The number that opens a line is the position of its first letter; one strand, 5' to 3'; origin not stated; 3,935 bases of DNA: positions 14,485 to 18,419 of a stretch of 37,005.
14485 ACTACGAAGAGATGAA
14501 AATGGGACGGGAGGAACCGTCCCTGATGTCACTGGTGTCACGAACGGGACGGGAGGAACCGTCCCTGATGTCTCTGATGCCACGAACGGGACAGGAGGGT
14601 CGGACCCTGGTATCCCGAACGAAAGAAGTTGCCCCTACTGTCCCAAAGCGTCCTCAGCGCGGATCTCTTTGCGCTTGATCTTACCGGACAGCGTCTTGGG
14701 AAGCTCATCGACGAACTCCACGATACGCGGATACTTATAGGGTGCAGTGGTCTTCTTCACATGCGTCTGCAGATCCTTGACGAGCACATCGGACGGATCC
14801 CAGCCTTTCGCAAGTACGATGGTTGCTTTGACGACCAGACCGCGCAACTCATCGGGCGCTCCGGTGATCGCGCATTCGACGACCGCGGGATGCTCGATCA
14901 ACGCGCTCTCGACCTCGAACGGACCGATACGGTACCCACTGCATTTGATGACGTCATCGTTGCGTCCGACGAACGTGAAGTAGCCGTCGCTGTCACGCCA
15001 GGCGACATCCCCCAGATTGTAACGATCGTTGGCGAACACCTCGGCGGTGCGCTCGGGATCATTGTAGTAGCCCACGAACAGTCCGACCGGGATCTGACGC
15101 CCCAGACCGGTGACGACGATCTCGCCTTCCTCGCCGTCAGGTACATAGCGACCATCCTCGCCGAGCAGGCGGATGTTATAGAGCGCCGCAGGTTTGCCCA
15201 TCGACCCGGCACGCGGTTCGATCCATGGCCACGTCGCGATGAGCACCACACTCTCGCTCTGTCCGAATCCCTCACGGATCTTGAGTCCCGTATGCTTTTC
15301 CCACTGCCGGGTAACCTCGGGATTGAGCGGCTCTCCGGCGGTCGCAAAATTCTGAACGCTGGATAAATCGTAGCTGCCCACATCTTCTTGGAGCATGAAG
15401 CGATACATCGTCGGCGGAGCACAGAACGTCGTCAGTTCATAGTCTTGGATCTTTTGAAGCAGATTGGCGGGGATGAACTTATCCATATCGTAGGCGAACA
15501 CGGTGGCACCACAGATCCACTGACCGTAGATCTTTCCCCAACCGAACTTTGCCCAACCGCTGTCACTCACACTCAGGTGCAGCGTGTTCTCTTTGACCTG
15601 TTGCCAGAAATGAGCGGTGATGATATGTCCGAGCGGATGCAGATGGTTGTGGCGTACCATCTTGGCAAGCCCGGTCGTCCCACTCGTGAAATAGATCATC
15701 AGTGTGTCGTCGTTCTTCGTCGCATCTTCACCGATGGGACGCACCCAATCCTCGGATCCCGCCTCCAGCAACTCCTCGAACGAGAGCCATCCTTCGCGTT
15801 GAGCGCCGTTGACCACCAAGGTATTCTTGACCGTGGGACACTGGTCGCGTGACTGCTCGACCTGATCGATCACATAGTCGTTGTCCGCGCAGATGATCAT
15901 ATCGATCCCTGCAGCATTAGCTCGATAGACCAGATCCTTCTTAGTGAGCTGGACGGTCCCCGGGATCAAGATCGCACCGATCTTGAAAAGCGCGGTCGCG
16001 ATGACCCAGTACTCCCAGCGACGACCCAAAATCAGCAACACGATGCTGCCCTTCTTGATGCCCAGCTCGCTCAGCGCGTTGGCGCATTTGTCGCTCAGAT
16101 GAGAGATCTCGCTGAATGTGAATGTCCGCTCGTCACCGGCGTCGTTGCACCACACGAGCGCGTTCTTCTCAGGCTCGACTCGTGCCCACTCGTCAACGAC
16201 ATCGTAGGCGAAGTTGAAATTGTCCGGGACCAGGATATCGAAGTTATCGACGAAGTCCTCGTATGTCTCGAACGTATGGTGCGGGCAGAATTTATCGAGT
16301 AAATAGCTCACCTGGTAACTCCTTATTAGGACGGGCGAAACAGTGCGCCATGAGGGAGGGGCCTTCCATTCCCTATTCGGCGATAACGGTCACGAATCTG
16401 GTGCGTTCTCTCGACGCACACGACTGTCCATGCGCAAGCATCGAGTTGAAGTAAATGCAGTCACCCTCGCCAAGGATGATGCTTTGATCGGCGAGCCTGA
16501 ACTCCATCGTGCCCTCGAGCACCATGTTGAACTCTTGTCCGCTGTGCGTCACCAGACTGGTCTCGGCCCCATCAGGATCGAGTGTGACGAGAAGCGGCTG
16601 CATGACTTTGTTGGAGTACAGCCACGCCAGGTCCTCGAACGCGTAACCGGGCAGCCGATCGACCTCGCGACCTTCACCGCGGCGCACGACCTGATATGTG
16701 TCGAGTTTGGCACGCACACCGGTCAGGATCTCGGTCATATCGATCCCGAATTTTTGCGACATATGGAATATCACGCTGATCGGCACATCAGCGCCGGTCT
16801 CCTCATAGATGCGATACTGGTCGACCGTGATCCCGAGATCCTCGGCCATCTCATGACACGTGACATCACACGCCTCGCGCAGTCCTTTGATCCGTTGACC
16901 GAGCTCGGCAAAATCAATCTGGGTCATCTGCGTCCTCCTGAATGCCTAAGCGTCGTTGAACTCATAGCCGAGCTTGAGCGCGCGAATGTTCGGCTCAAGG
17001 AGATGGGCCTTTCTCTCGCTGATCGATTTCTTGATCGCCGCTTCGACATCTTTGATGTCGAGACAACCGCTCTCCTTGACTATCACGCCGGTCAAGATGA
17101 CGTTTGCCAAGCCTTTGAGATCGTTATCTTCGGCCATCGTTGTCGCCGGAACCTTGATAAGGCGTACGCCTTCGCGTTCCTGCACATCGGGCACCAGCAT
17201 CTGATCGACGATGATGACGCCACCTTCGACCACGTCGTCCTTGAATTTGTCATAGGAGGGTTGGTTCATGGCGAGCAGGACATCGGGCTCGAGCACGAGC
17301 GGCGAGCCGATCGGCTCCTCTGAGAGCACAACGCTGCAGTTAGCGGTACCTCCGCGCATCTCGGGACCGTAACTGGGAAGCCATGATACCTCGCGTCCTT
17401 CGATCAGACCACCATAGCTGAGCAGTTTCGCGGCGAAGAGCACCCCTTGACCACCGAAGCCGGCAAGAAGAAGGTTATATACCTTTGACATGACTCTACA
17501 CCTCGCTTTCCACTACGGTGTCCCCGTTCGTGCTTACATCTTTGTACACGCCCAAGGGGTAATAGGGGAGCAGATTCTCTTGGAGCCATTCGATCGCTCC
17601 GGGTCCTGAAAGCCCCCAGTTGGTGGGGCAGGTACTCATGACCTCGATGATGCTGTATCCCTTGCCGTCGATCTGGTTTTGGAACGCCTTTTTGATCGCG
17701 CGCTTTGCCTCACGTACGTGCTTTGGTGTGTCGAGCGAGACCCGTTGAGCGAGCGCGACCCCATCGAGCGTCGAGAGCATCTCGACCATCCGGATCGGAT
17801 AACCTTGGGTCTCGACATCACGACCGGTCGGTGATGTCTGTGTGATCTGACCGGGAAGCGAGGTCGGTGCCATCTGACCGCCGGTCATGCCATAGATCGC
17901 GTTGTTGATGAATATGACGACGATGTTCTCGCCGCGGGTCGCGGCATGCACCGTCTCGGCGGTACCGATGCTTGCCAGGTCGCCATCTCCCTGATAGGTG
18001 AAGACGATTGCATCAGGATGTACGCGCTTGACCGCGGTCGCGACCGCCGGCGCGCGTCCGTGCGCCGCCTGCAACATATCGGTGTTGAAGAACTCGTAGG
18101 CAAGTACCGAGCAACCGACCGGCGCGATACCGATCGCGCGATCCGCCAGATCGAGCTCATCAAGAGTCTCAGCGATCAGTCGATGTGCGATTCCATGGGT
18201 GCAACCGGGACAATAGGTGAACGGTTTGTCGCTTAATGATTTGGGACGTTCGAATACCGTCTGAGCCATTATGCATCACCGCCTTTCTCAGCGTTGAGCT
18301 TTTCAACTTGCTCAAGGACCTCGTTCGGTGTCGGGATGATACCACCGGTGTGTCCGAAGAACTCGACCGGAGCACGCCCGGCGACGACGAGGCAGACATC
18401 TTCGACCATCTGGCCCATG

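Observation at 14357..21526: A 7.2-kb accessory block inserted between secY and adk inside the conserved ribosomal spc cluster, bounded by matching repeats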

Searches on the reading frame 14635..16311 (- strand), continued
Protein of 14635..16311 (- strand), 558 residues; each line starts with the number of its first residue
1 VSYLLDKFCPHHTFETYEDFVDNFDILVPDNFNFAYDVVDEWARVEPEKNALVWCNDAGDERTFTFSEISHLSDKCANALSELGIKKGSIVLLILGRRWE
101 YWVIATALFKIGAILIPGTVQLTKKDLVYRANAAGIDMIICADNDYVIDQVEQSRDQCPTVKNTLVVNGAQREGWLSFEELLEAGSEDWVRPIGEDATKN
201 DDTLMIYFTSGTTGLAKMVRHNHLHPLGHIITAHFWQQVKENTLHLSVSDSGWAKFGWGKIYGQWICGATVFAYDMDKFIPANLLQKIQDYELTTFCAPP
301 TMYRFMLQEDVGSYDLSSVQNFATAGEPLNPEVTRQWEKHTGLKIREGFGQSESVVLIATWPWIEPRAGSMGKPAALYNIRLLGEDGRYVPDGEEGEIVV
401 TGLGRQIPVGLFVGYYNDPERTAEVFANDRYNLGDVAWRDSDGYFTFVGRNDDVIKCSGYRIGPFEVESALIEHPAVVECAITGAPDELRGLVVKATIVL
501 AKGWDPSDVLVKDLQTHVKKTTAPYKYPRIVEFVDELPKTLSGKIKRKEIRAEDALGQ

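Call 51: find_encoding_contigs(protein=P0010, flank=9000, max_places=2)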
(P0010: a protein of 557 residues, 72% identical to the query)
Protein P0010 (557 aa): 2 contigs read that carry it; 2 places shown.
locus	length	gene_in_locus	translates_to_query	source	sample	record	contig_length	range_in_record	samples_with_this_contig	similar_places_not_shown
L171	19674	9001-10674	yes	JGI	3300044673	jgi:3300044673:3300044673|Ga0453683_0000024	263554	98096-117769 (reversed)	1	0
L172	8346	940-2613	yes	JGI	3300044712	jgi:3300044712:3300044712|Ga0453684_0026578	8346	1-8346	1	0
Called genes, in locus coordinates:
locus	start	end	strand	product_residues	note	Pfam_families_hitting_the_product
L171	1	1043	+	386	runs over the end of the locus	PF00850:Hist_deacetyl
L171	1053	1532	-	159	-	PF01243:PNPOx_N, PF12900:Pyridox_ox_2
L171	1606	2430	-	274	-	PF01734:Patatin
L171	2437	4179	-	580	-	PF00501:AMP-binding, PF13193:AMP-binding_C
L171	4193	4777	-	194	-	PF13560:HTH_31 (weak), PF01381:HTH_3, PF12844:HTH_19 (weak), PF07883:Cupin_2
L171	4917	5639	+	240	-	-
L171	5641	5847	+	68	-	PF12797:Fer4_2 (weak), PF12837:Fer4_6 (weak), PF13237:Fer4_10 (weak), PF14697:Fer4_21 (faint), PF00037:Fer4 (weak), PF12838:Fer4_7, PF13187:Fer4_9, PF00037:Fer4 (weak), +4 more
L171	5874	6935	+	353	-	PF01855:POR_N, PF02780:Transketolase_C, PF17147:PFOR_II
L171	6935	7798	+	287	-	PF02775:TPP_enzyme_C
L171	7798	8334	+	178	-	PF01558:POR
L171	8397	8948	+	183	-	PF01381:HTH_3 (weak), PF13560:HTH_31 (faint), PF07883:Cupin_2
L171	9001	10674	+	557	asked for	PF00501:AMP-binding, PF13193:AMP-binding_C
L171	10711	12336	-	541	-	PF13320:GH123_cat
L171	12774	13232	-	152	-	-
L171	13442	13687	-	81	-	PF09851:SHOCT (weak)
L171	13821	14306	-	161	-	PF04008:Adenosine_kin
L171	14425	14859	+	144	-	PF03724:META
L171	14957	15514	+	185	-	PF03551:PadR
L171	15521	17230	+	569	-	PF03109:ABC1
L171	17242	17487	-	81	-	PF04014:MazE_antitoxin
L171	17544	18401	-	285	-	PF02645:DegV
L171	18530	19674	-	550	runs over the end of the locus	PF01266:DAO (faint), PF28550:DUF8436, PF00890:FAD_binding_2 (faint), PF03486:HI0933_like (faint), PF07992:Pyr_redox_2 (faint), PF21688:FAD-depend_C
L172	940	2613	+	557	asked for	PF00501:AMP-binding, PF13193:AMP-binding_C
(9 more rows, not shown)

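Call 67: find_encoding_contigs(protein=P0003, flank=8000, max_places=2)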
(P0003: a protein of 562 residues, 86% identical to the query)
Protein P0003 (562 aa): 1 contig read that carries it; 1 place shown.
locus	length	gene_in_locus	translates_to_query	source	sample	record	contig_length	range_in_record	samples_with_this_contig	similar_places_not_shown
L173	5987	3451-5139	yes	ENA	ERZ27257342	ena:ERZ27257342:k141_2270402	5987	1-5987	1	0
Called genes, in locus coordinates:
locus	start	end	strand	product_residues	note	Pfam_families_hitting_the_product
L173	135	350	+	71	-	PF12797:Fer4_2 (weak), PF13187:Fer4_9 (faint), PF14697:Fer4_21 (faint), PF00037:Fer4, PF12837:Fer4_6 (weak), PF13237:Fer4_10 (weak), PF12838:Fer4_7, PF13484:Fer4_16 (faint)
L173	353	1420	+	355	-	PF01855:POR_N, PF02780:Transketolase_C, PF17147:PFOR_II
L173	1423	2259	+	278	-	PF02775:TPP_enzyme_C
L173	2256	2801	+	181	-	PF01558:POR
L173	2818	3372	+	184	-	PF12844:HTH_19 (weak), PF13560:HTH_31 (weak), PF07883:Cupin_2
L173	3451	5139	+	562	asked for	PF00501:AMP-binding, PF13193:AMP-binding_C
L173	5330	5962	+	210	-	PF00406:ADK, PF13207:AAA_17, PF13238:AAA_18 (weak), PF13671:AAA_33 (weak)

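Call 68: find_encoding_contigs(protein=P0005, flank=8000, max_places=2)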
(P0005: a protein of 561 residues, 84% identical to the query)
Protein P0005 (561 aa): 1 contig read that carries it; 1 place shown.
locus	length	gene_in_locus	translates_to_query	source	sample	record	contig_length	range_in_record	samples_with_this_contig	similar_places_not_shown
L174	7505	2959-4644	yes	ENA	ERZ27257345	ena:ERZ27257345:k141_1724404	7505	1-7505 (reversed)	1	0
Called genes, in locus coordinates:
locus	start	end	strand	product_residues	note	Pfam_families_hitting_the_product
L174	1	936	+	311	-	?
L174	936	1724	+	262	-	PF02775:TPP_enzyme_C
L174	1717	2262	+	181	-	PF01558:POR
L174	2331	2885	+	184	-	PF12844:HTH_19 (weak), PF13560:HTH_31 (faint), PF07883:Cupin_2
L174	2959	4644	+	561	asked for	PF00501:AMP-binding, PF13193:AMP-binding_C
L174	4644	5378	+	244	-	PF09335:VTT_dom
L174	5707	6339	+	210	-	PF00406:ADK, PF13207:AAA_17, PF05191:ADK_lid (weak)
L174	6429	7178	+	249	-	PF00557:Peptidase_M24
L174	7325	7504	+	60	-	?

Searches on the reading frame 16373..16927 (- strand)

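Call 9: search_protein_families(library=pfam, proteins=[window:16373-16927:-])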
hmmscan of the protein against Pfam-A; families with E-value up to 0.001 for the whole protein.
window:16373-16927:- (184 aa): 3 families
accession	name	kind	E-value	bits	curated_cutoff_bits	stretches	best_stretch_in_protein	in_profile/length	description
PF07883.17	Cupin_2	-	3.8e-13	49.4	27.2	1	113-181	2-69/70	Cupin domain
PF13560.12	HTH_31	-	0.00037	21.2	27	1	8-46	1-39/64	Helix-turn-helix domain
PF12844.13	HTH_19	-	0.0005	20.4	30.2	1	10-71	1-62/64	Helix-turn-helix domain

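Call 25: search_protein_families(library=ncbifam, proteins=[window:16373-16927:-])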
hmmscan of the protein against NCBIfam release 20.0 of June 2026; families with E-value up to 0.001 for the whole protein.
window:16373-16927:- (184 aa): 4 families
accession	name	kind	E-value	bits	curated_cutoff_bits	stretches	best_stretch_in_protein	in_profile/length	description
NF007408.0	PRK09943.1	equivalog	1.4e-06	28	211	1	9-180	8-178/185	HTH-type transcriptional regulator PuuR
NF041951.1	phage_RstR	subfamily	2.5e-05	24.5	80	1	9-67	3-61/108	RstR family transcriptional repressor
NF047948.1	male_kill_WMK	equivalog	6.5e-05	22.5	300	1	8-69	162-223/300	WO male-killing family protein Wmk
NF041575.1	antitoxPezA_Strep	equivalog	0.00042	20.3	290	1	9-69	2-62/158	type II toxin-antitoxin system antitoxin PezA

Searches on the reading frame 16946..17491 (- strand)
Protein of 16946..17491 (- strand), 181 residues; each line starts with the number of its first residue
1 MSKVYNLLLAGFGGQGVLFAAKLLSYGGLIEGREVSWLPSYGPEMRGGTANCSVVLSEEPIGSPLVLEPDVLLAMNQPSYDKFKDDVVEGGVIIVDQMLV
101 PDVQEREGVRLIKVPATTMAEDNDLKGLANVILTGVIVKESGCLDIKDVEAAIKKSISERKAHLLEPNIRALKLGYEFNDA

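Call 9: search_protein_families(library=pfam, proteins=[window:16946-17491:-])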
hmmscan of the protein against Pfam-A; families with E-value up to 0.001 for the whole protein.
window:16946-17491:- (181 aa): 1 family
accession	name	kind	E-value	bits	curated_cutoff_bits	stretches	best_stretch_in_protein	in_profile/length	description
PF01558.24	POR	-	4.7e-38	131.5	27.4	1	13-177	1-173/173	Pyruvate ferredoxin/flavodoxin oxidoreductase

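Call 25: search_protein_families(library=ncbifam, proteins=[window:16946-17491:-])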
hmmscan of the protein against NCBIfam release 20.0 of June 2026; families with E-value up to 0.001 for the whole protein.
window:16946-17491:- (181 aa): 21 families
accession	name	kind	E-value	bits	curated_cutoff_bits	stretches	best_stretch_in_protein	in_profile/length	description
NF006323.0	PRK08537.1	equivalog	1.6e-35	122.1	235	1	7-179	5-178/181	2-oxoacid:ferredoxin oxidoreductase subunit gamma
TIGR03710.1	OAFO_sf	subfamily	8.7e-24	84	482.75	1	6-179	3-173/561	2-oxoacid:acceptor oxidoreductase subunit alpha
NF006211.0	PRK08338.1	equivalog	7.4e-23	80.9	239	1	8-178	4-167/170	2-oxoacid:ferredoxin oxidoreductase subunit gamma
TIGR02175.1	PorC_KorC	subfamily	5.5e-20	71.9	81.1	1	6-177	3-173/177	2-oxoacid:acceptor oxidoreductase, gamma subunit, pyruvate/2-ketoisovalerate family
NF006275.0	PRK08441.1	equivalog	1.8e-19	70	216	1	6-178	4-177/185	2-oxoglutarate-acceptor oxidoreductase subunit OorC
NF005325.0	PRK06853.1-5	equivalog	5.6e-15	55.6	230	2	3-99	2-99/192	indolepyruvate oxidoreductase subunit beta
NF004916.0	PRK06274.1-2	equivalog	2.3e-14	53.9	227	1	6-178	4-175/178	indolepyruvate oxidoreductase subunit beta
NF040683.1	PorC_Meth_Thtga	equivalog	5.4e-14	52.3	270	1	9-177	6-171/177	pyruvate synthase subunit PorC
NF005322.0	PRK06853.1-2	equivalog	3.5e-13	49.7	237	1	2-178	3-192/197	indolepyruvate oxidoreductase subunit beta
NF010632.0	PRK14029.1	equivalog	2.4e-12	46.9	335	1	9-174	6-175/185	pyruvate/ketoisovalerate ferredoxin oxidoreductase subunit gamma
NF005324.0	PRK06853.1-4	equivalog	2.5e-12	47.1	222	1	5-179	3-189/196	indolepyruvate oxidoreductase subunit beta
NF006321.0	PRK08534.1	equivalog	2.5e-12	46.8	225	1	9-177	6-175/181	pyruvate ferredoxin oxidoreductase subunit gamma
NF045762.1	PhenlGlyoxDHPadE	equivalog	3.4e-12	46.6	300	1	5-177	2-177/187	NADH-dependent phenylglyoxylate dehydrogenase subunit gamma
NF005323.0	PRK06853.1-3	equivalog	7.5e-09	35.8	238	1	3-177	5-193/197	indolepyruvate oxidoreductase subunit beta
NF005326.0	PRK06853.1-6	equivalog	3.6e-08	33.4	348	1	3-109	2-109/202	indolepyruvate oxidoreductase subunit beta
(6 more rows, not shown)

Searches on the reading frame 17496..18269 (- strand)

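Call 9: search_protein_families(library=pfam, proteins=[window:17496-18269:-])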
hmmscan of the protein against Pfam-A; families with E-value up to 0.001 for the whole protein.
window:17496-18269:- (257 aa): 1 family
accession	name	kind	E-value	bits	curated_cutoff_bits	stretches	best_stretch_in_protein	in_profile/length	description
PF02775.26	TPP_enzyme_C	-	8.5e-21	74.8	21.9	1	58-210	19-151/151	Thiamine pyrophosphate enzyme, C-terminal TPP binding domain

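Call 25: search_protein_families(library=ncbifam, proteins=[window:17496-18269:-])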
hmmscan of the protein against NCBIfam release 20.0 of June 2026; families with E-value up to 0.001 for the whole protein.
window:17496-18269:- (257 aa): 13 families
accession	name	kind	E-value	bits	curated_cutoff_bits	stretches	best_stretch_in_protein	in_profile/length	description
NF008820.0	PRK11866.1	equivalog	9.7e-33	113.8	402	1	15-216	13-203/287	2-oxoacid ferredoxin oxidoreductase subunit beta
TIGR02177.1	PorB_KorB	subfamily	1.3e-31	110.1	261.9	1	18-219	2-192/286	2-oxoacid:acceptor oxidoreductase, beta subunit, pyruvate/2-ketoisovalerate family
NF008821.0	PRK11869.1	equivalog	3e-29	101.8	438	1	11-232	8-215/286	2-oxoacid ferredoxin oxidoreductase subunit beta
NF007207.0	PRK09628.1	equivalog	5e-28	98.5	364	1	15-219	14-207/277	2-oxoglutarate ferredoxin oxidoreductase subunit beta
NF041171.1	Oxoac_fdxbeta_Archa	equivalog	1.4e-26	93.5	423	1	19-217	5-192/296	2-oxoacid:ferredoxin oxidoreductase subunit beta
NF008819.1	PRK11865.1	equivalog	3.5e-20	72.5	405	1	19-224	20-222/300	pyruvate synthase subunit PorB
NF008818.0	PRK11864.1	subfamily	4.2e-14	52.4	405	1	18-222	19-216/300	3-methyl-2-oxobutanoate dehydrogenase subunit beta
NF045766.1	PhenlGlyoxDHPadI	equivalog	8.7e-10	37.9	700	1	78-227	223-367/443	NADH-dependent phenylglyoxylate dehydrogenase subunit beta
TIGR03336.1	IOR_alpha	equivalog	6.7e-08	31.3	650.9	1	9-137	348-472/595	indolepyruvate ferredoxin oxidoreductase subunit alpha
NF004813.0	PRK06163.1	equivalog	1.1e-07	31.7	240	1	69-137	58-126/202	hypothetical protein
NF045792.1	OxalOxredbeta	equivalog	4e-07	29.3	590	1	83-222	100-233/311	oxalate oxidoreductase subunit beta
TIGR03846.1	sulfopy_beta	equivalog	2.3e-06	27.7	221.5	1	69-137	43-111/182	sulfopyruvate decarboxylase subunit beta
NF006052.0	PRK08199.1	subfamily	7.1e-05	21.3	539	1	76-128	423-474/559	thiamine pyrophosphate protein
